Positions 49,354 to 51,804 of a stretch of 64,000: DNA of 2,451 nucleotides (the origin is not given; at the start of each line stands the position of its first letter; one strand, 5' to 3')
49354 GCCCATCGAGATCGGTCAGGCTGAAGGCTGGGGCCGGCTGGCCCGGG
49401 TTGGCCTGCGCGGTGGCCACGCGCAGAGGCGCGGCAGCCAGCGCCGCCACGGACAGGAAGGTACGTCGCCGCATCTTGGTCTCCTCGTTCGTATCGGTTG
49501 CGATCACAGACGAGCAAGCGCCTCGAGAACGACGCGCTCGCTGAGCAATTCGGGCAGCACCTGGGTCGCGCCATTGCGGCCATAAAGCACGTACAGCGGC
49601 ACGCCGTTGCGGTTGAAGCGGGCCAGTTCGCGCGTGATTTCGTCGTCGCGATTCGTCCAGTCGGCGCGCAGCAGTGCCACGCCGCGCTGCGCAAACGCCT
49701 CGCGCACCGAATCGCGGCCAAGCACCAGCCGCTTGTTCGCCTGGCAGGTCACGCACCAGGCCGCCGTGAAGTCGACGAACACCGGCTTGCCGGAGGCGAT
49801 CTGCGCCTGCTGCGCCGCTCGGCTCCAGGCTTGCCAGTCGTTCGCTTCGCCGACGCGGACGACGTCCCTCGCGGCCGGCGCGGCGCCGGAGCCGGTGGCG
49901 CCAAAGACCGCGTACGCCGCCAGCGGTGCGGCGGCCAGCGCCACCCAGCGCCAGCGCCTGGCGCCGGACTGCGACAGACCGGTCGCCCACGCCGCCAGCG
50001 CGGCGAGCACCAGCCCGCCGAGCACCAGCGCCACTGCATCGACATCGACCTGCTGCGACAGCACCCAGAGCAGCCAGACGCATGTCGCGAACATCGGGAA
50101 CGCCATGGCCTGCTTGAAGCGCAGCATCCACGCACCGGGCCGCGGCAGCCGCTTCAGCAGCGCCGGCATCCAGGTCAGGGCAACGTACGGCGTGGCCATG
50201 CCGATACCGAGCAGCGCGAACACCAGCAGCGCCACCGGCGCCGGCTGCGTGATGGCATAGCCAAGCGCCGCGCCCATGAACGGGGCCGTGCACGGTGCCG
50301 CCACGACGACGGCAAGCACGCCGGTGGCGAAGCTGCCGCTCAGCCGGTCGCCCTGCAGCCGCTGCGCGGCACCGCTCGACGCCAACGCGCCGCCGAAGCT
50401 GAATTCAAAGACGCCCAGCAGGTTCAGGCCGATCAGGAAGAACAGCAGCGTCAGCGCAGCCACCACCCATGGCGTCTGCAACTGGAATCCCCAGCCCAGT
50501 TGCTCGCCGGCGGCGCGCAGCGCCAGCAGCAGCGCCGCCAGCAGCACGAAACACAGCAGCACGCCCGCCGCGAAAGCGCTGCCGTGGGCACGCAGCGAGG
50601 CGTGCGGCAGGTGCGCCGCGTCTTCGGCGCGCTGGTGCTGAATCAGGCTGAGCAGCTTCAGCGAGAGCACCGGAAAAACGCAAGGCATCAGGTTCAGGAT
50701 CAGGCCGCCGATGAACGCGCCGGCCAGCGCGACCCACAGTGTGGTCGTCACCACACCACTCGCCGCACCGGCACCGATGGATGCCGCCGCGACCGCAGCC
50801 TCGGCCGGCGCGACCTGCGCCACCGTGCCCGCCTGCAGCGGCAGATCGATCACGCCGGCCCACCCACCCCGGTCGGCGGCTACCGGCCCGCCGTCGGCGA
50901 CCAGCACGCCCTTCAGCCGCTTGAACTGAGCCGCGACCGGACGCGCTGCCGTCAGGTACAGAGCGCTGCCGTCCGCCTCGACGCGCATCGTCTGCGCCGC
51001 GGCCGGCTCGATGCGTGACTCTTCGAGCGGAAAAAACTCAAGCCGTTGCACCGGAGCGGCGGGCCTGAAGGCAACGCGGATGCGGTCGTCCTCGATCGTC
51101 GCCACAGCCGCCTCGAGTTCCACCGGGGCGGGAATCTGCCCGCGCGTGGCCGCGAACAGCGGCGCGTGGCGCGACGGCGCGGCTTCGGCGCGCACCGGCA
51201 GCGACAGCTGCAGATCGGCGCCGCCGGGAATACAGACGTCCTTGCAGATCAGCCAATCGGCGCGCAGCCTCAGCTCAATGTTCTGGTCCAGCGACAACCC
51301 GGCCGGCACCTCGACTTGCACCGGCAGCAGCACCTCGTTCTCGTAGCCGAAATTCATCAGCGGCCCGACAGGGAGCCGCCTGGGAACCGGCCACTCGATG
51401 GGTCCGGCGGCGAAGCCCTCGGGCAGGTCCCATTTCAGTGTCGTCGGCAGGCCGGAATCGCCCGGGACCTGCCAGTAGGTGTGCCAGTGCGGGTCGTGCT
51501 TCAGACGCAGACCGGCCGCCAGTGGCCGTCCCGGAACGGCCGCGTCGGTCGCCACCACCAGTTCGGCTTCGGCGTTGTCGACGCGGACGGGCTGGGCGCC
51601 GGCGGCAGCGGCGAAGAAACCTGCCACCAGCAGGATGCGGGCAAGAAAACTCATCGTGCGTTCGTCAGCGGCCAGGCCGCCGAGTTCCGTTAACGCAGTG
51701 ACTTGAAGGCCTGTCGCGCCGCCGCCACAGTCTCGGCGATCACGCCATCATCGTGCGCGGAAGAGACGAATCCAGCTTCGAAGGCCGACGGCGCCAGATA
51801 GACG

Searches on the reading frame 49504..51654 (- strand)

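Call 60: search_protein_families(library=ncbifam, proteins=[window:49504-51654:-], max_evalue=1e-10)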
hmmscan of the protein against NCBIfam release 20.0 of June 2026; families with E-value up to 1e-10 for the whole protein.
window:49504-51654:- (716 aa): 2 families
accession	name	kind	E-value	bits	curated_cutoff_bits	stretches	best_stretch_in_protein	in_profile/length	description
NF001419.0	PRK00293.1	subfamily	1.7e-38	132.6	330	1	299-697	161-550/574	protein-disulfide reductase DsbD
NF045694.1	seleno_TsoB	exception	6.2e-38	130.2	805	1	294-696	169-548/572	rhodanese/DsbD fusion-like selenoprotein TsoB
